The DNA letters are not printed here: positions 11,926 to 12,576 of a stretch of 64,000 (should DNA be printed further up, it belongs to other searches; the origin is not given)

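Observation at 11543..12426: Coupled 2-TM protein plus prokaryotic YEATS-domain gene pair in an archaeon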

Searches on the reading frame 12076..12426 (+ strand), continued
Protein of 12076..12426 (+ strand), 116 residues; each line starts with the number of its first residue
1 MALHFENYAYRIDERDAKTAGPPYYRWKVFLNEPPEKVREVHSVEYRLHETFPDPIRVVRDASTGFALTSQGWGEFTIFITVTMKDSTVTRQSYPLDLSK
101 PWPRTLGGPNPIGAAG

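Call 70: search_protein_families(library=padloc, alignment_id=A4, max_evalue=0.00001)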
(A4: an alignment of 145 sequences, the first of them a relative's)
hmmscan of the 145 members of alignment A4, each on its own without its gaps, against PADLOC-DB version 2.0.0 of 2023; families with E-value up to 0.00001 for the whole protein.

A. member 1, L002:1212-3137:+ (642 aa): 0 families

B. families by the number of members that match (of 145 scanned): 68 families (the first 25 are shown)
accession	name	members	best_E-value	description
PDLC04134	mad2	4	2.2e-22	mads_2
PDLC04133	mad1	2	1.1e-08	mads_1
PDLC03322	MTase_II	1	2.9e-117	Type II methyltransferase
PDLC04787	PDC-S01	1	1.3e-105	-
PDLC04789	PDC-S01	1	2.4e-49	-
PDLC03362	MTase_II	1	6.8e-45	Type II methyltransferase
PDLC03360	MTase_II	1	2.2e-37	Type II methyltransferase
PDLC03364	MTase_II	1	4.2e-35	Type II methyltransferase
PDLC04790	PDC-S01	1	2.7e-32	-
PDLC03239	MTase_II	1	3.2e-32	Type II methyltransferase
PDLC02919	HEAT-ARM_XIII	1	3e-30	-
PDLC03380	MTase_II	1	2.4e-29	Type II methyltransferase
PDLC03584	REase_II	1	2e-21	Type II restriction enzyme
PDLC03521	REase_II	1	2.3e-21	Type II restriction enzyme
PDLC03014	subtilase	1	6e-21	-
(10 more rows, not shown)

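Call 71: search_protein_families(library=padloc, proteins=[window:12076-12426:+], max_evalue=0.01)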
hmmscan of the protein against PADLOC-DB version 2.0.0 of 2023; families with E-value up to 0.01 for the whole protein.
window:12076-12426:+ (116 aa): 0 families

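Call 72: search_protein_families(library=phrogs, proteins=[window:12076-12426:+], max_evalue=0.01)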
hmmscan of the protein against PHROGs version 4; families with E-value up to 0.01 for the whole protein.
window:12076-12426:+ (116 aa): 0 families

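Call 84: search_dna_similar(query=window:12076-12423:+, collection=plasmids, mode=protein, max_evalue=0.001, max_rows=20)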
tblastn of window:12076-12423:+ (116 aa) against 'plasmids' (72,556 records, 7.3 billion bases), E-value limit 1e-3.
Records with a match: 1; places in all: 1; records where one place covers at least 80% of the query: 0.
Best place of each record, by identity: <60% 1.
By first word of the organism name: Stanieria 1.
By predicted mobility (MOB-suite, as given by PLSDB): conjugative 1.
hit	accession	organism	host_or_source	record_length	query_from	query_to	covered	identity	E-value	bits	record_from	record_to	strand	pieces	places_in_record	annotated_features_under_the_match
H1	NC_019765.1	Stanieria cyanosphaera PCC 7437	-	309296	14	78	56%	34.8%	3e-6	51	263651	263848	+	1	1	pYEATS domain-containing protein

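Call 85: search_dna_similar(query=window:12076-12423:+, collection=phages, mode=protein, max_evalue=0.001, max_rows=20)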
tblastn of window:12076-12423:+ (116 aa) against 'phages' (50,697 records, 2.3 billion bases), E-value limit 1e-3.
No match.

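Call 87: get_annotated_region(hit=H1, flank=8000)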
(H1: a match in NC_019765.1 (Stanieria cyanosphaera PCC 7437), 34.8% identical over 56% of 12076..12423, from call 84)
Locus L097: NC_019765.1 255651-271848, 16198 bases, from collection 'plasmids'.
description: Stanieria cyanosphaera PCC 7437 plasmid pSTA7437.01, complete sequence
organism: Stanieria cyanosphaera PCC 7437 (NCBI taxid 111780)
taxonomy: Bacteria; Cyanobacteriota; Cyanophyceae; Pleurocapsales; Dermocarpellaceae; Stanieria; Stanieria cyanosphaera; Stanieria cyanosphaera PCC 7437
host: -; source: -; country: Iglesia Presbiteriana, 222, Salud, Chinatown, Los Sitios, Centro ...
typing (MOB-suite, as given by PLSDB): conjugative; relaxase MOBP; mating-pair formation MPF_T
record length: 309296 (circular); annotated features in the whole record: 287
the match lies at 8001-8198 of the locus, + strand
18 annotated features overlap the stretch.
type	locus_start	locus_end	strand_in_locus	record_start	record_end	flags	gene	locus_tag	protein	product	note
CDS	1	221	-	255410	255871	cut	-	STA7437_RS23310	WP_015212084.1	DUF6714 family protein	-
CDS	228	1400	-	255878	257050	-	-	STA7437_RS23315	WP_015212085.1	ParB/RepB/Spo0J family partition protein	GO:0007059 - chromosome segregation [Evidence IEA]; GO:0000910 - cytokinesis [Evidence IEA]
CDS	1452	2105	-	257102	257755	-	-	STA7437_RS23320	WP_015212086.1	ParA family protein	-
CDS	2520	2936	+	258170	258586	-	-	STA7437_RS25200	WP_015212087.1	hypothetical protein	-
CDS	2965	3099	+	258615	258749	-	-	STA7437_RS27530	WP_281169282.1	hypothetical protein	-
CDS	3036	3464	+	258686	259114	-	-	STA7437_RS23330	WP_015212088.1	hypothetical protein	-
CDS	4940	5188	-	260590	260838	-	-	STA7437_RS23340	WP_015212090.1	DUF4926 domain-containing protein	-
CDS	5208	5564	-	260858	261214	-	-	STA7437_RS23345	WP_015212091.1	DUF6883 domain-containing protein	-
CDS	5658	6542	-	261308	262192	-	-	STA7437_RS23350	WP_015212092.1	tyrosine-type recombinase/integrase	GO:0015074 - DNA integration [Evidence IEA]; GO:0006310 - DNA recombination [Evidence IEA]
CDS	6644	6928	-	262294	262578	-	-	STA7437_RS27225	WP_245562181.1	phage tail protein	-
CDS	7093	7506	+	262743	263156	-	-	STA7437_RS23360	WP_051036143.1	hypothetical protein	-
CDS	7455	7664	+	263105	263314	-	-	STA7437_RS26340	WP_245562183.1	thermonuclease family protein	-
CDS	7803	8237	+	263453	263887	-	-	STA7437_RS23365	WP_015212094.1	pYEATS domain-containing protein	-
CDS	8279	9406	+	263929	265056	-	-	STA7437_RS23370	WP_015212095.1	ISAs1 family transposase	-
CDS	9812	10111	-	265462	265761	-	-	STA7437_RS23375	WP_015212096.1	HigA family addiction module antitoxin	-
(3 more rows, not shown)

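Call 88: fold_search(model_id=the predicted structure, library=viral)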
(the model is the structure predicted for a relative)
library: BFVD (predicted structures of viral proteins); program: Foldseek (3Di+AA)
matches with E <= 10: 545; with E <= 0.001: 0
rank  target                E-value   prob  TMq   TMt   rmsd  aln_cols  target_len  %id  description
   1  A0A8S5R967            3.8e-03  1.00  0.31  0.42   7.6       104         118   12  Uncharacterized protein [virus sp. cti5L29]
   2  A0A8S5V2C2            6.8e-03  0.95  0.27  0.18   7.7       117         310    9  Uncharacterized protein [CrAss-like virus sp. ctelJ1]
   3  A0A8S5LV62            8.1e-03  0.89  0.21  0.11  11.2        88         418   18  Uncharacterized protein [Siphoviridae sp. ctFn287]
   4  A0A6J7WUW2            2.1e-02  0.60  0.22  0.14  12.0       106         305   10  Uncharacterized protein [uncultured Caudovirales phage]
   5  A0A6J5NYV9            2.2e-02  0.51  0.19  0.16  12.3       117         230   12  Uncharacterized protein [uncultured Caudovirales phage]
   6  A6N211                2.3e-02  0.85  0.25  0.19   6.8        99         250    9  Probable tail fiber protein [Microbacterium phage Min1]
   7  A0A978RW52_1          2.4e-02  0.84  0.26  0.05  10.1        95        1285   18  (no name in the UniProt tables at hand)
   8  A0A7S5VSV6            2.9e-02  0.84  0.25  0.11  12.5       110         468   12  (no name in the UniProt tables at hand)
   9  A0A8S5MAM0            3.7e-02  0.99  0.34  0.29   8.0        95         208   12  Uncharacterized protein (Fragment) [Siphoviridae sp. ctKvA22]
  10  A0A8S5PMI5            4.1e-02  0.92  0.31  0.24   5.4        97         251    6  Uncharacterized protein [Siphoviridae sp. ctnsL8]
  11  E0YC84                4.6e-02  0.82  0.26  0.36   6.5       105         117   15  ORF11 [Turkey adenovirus 1]
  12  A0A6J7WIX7            5.2e-02  0.90  0.30  0.45   9.8       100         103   10  Uncharacterized protein [uncultured Caudovirales phage]
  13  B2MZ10                5.9e-02  0.08  0.13  0.09  14.4       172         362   12  Envelope glycoprotein I [Infectious laryngotracheitis virus]
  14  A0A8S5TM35            6.2e-02  0.98  0.35  0.10   5.4        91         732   14  Uncharacterized protein [Podoviridae sp. ctS6V7]
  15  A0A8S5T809            6.2e-02  0.92  0.33  0.22   5.2       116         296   10  Tail sheath protein [Siphoviridae sp. ctmwf23]
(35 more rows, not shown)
